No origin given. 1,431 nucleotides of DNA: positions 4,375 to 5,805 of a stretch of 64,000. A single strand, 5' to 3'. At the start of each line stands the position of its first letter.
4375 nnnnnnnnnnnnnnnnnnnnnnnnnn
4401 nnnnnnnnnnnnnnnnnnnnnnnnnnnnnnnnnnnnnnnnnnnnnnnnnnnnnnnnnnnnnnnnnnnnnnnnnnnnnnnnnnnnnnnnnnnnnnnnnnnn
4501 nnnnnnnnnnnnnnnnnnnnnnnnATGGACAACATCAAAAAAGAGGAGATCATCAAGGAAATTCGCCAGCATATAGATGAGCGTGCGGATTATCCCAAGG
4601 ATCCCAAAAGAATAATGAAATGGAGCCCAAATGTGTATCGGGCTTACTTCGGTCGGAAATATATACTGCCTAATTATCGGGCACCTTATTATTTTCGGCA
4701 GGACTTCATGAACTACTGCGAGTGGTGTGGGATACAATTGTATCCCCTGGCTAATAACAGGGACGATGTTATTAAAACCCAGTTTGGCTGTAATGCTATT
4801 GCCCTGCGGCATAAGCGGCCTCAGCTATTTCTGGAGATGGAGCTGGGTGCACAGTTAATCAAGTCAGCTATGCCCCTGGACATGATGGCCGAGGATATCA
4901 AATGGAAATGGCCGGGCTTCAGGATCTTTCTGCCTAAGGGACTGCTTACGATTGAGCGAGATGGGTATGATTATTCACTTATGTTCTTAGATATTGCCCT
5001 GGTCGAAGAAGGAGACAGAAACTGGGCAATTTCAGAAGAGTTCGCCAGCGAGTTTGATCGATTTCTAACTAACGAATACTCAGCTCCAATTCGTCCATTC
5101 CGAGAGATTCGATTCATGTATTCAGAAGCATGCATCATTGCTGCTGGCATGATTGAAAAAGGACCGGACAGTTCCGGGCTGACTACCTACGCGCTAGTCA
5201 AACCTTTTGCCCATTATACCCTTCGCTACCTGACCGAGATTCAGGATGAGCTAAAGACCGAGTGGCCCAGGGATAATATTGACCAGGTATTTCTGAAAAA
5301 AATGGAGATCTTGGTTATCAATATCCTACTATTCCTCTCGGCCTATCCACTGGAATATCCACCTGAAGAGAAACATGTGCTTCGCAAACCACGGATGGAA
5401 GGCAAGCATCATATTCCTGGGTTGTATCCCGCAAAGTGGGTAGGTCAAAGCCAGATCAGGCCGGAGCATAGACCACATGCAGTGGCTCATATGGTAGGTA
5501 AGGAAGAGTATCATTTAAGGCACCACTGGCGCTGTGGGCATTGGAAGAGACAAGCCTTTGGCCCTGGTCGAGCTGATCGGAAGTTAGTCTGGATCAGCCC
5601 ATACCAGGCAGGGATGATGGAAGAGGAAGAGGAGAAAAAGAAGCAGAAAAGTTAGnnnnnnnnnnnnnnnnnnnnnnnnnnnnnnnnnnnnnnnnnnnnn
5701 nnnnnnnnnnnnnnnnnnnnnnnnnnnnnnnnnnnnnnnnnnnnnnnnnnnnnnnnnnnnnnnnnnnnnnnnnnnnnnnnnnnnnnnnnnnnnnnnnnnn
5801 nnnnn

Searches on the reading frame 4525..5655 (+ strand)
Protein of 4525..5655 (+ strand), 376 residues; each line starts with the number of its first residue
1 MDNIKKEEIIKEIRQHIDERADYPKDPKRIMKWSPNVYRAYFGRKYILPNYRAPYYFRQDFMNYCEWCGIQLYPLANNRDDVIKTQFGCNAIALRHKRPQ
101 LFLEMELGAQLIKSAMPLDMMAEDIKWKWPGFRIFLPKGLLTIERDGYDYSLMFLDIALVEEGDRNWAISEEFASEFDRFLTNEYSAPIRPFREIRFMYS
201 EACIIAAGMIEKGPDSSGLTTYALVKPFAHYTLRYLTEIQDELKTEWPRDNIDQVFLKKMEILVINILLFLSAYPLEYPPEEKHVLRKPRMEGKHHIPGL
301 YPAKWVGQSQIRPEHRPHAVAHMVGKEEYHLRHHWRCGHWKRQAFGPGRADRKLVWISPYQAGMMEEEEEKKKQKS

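Call 19: search_protein_families(library=pfam, proteins=[window:4525-5655:+], max_evalue=0.01)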
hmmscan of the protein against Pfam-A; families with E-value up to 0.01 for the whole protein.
window:4525-5655:+ (376 aa): 1 family
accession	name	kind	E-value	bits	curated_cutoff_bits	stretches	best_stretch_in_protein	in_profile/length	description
PF22564.2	HAAS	-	0.00075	20.2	27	0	6-24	18-36/55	HAAS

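Call 81: search_protein_families(library=phrogs, proteins=[window:4525-5655:+], max_evalue=0.001)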
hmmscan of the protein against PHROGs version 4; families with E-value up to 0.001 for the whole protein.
window:4525-5655:+ (376 aa): 1 family
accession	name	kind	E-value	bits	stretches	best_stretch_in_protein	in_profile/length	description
phrog_15934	-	unknown function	1.6e-06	28.9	1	292-363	217-288/305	-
